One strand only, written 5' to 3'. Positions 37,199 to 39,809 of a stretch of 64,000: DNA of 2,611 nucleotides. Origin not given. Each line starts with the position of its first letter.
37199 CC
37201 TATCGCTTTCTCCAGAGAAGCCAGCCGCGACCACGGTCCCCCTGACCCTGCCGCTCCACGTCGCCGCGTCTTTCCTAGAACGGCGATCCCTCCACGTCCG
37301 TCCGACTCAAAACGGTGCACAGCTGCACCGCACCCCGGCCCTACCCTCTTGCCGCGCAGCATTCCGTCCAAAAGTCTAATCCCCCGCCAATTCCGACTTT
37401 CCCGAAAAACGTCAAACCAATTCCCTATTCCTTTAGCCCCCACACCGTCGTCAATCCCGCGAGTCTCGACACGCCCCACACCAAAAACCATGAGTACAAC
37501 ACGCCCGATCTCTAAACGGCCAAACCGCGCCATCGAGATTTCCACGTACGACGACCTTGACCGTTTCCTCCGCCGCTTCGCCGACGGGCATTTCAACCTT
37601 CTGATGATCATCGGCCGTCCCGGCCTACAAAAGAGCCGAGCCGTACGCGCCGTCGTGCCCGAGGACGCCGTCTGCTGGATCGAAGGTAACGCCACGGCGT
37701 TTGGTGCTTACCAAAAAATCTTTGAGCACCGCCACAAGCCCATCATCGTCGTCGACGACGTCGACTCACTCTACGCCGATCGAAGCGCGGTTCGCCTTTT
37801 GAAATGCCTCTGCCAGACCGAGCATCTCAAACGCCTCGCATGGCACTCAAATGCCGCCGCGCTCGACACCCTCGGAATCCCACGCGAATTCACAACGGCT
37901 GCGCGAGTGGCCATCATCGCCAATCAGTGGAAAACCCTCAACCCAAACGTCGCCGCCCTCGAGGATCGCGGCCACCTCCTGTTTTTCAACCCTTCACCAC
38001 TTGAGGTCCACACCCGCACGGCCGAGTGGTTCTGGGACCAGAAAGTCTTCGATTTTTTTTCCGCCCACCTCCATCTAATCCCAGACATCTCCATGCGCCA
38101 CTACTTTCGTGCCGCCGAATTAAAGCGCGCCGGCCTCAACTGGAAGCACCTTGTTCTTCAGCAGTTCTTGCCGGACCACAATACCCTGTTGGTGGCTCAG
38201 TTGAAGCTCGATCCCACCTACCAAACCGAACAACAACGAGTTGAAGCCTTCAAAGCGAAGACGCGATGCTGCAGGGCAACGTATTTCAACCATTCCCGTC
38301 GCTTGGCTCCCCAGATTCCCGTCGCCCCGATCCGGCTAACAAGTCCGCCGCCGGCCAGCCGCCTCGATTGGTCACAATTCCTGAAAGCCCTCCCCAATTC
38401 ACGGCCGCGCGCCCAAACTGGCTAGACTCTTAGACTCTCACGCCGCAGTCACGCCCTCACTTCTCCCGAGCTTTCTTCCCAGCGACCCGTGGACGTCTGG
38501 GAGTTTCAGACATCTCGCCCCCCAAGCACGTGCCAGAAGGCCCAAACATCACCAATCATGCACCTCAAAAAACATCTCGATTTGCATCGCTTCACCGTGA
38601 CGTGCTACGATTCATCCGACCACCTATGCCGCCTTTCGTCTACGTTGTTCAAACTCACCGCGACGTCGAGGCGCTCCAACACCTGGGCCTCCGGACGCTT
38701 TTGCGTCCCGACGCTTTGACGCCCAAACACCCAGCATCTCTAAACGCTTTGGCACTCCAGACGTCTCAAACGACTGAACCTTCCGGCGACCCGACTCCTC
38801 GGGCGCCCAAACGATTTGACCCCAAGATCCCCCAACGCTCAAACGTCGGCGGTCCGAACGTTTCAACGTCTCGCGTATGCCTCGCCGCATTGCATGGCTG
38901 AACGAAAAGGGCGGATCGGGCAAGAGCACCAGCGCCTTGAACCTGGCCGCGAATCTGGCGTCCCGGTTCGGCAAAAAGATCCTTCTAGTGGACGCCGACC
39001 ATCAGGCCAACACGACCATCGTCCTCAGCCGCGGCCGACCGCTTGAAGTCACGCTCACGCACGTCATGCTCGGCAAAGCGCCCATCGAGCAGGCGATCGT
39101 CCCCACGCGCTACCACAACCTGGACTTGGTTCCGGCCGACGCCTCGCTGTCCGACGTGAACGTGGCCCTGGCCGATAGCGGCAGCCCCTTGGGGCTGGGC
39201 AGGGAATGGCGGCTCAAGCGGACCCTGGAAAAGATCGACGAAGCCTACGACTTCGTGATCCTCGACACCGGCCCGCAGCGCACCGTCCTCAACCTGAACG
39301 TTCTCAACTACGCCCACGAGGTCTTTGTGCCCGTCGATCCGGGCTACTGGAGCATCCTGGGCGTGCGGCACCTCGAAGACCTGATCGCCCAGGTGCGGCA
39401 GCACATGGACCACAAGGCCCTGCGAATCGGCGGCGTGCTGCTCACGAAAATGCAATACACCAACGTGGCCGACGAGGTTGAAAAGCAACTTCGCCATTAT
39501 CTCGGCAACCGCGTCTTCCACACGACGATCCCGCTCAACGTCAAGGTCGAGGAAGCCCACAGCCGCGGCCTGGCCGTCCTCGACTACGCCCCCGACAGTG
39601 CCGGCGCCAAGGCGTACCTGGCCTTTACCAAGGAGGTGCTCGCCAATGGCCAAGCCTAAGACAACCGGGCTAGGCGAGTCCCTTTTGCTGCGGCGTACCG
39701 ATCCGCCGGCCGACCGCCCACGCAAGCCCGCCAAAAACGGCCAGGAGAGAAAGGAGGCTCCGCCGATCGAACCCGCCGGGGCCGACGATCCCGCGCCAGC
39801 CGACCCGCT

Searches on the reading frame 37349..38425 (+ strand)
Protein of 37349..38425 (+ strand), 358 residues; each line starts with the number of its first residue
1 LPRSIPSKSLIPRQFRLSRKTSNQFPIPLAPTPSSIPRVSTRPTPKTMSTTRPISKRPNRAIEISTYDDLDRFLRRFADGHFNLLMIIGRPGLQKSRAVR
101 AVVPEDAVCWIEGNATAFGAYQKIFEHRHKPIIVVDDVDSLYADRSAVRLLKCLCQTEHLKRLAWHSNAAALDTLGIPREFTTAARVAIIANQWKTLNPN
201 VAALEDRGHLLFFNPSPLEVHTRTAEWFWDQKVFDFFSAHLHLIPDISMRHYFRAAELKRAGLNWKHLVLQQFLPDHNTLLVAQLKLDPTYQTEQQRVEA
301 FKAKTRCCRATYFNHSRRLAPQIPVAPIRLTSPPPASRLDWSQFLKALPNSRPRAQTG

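Call 10: search_protein_families(library=pfam, proteins=[window:37349-38425:+], max_evalue=0.01)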
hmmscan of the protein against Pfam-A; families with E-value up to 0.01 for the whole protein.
window:37349-38425:+ (358 aa): 1 family
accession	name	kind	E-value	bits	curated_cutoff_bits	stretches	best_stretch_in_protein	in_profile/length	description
PF13191.12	AAA_16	-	0.00038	21.4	32.6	0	68-118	10-63/167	AAA ATPase domain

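Call 46: search_protein_families(library=padloc, proteins=[window:37349-38425:+], max_evalue=0.001)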
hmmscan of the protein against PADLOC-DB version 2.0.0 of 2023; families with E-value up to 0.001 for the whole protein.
window:37349-38425:+ (358 aa): 0 families

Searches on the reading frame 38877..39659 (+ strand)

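Call 9: search_protein_families(library=pfam, proteins=[window:38877-39659:+], max_evalue=0.01)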
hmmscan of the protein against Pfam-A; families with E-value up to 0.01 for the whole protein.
window:38877-39659:+ (260 aa): 8 families
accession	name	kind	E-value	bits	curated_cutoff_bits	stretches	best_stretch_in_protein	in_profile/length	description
PF13614.12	AAA_31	-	1.1e-41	143.1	27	1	4-179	3-173/177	AAA domain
PF01656.29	CbiA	-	1e-20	74.4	25.4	1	5-232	1-123/125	CobQ/CobB/MinD/ParA nucleotide binding domain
PF00142.24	Fer4_NifH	-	4.8e-13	49.6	25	2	9-57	6-53/271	4Fe-4S iron sulfur cluster binding proteins, NifH/frxC family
PF09140.17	MipZ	-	3.1e-08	33.7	20.7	1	5-153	3-129/262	ATPase MipZ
PF10609.15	ParA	-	5e-07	29.8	27.1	1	5-254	6-245/246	NUBPL iron-transfer P-loop NTPase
PF02374.21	ArsA_ATPase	-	0.0015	18.2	24.3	0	8-41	6-38/305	Anion-transporting ATPase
PF13481.12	AAA_25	-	0.0048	17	27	0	11-131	41-151/195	AAA domain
PF25199.1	nSTAND_NTPase5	-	0.0062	16.8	34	1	3-46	41-84/145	Novel STAND NTPase 5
